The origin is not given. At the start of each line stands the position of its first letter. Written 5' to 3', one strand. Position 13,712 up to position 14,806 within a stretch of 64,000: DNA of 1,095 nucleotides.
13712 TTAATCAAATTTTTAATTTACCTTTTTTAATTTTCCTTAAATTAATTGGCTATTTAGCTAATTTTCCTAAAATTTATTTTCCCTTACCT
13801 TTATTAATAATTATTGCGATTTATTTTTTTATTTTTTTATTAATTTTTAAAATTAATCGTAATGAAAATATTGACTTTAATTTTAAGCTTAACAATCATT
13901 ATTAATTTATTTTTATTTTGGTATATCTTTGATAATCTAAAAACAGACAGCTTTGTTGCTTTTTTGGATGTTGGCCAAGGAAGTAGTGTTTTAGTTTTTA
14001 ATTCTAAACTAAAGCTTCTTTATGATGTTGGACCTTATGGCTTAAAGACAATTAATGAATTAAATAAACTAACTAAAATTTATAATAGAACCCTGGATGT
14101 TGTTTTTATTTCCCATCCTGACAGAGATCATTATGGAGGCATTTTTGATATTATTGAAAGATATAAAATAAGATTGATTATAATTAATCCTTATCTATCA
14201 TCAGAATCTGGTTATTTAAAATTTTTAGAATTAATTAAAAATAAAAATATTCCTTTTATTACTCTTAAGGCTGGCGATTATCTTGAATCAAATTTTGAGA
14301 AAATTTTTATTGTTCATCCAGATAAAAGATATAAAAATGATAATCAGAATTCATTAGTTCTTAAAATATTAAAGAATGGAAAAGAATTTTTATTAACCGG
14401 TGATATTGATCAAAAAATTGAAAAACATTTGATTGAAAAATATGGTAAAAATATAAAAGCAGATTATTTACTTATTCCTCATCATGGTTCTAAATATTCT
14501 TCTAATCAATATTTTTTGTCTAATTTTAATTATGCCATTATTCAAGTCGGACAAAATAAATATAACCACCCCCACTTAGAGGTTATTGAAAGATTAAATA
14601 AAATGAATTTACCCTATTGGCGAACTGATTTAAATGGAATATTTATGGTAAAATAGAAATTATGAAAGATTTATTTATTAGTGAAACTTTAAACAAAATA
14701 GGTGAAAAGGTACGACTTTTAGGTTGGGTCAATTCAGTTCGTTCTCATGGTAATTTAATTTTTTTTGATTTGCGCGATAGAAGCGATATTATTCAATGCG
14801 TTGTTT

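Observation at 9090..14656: Locus of paralogous pilin-like two-TM proteins next to a split ComEC DNA-uptake channel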

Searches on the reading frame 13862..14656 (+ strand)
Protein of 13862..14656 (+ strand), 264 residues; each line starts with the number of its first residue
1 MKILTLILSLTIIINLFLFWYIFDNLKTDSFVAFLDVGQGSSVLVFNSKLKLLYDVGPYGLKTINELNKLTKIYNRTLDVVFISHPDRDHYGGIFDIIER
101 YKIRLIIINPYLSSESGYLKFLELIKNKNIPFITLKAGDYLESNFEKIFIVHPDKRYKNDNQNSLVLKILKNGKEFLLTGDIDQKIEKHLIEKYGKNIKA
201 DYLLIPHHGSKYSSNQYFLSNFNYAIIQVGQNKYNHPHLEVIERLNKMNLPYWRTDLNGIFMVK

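Call 3: search_protein_families(library=pfam, proteins=[window:13862-14656:+], max_evalue=0.1)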
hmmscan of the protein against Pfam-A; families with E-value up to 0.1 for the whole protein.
window:13862-14656:+ (264 aa): 3 families
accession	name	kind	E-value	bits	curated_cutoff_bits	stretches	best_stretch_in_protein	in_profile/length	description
PF00753.33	Lactamase_B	-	1.9e-10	41.4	22.7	1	36-214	2-177/196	Metallo-beta-lactamase superfamily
PF12706.13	Lactamase_B_2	-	0.001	19.1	27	1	76-206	29-163/200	Beta-lactamase superfamily domain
PF16661.11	Lactamase_B_6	-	0.019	14.8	27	1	46-100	4-58/193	Metallo-beta-lactamase superfamily domain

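Call 4: search_protein_families(library=ncbifam, proteins=[window:13862-14656:+], max_evalue=0.1)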
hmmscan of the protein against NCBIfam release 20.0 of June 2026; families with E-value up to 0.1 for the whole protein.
window:13862-14656:+ (264 aa): 10 families
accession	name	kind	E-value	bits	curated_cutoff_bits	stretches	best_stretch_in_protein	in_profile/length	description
TIGR00361.1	ComEC_Rec2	equivalog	9.2e-33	113.3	190.05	1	3-259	414-663/663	DNA internalization-related competence protein ComEC/Rec2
NF008580.0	PRK11539.1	equivalog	2.4e-23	82.4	969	1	10-259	482-722/758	ComEC family protein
NF049846.1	blaAHM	exception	2.4e-16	59.5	590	1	33-254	66-285/304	AHM family subclass B3-like metallo-beta-lactamase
NF041809.1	Avs1a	equivalog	1.1e-08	34.2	420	2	151-245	244-341/387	AVAST type 1 anti-phage system MBL fold metallo-hydrolase Avs1a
NF058524.1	6A-MBL_enzyme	equivalog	2.6e-07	30.1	220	1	155-213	192-259/346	anti-phage 6A-MBL system MBL-fold protein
TIGR02651.1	RNase_Z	equivalog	0.0093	15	292.95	0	71-102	45-76/302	ribonuclease Z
NF047980.1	RoaM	exception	0.016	14.5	400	1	182-247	249-314/356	actin-based motility regulator RoaM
TIGR03413.1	GSH_gloB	equivalog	0.03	13.7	200.8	0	74-106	40-72/248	hydroxyacylglutathione hydrolase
NF047953.1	PBSXProtXepA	equivalog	0.042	13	400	1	16-122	118-217/279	phage-like element PBSX protein XepA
NF000801.0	PRK00055.1-3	equivalog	0.044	12.8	252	1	41-101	21-77/307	ribonuclease Z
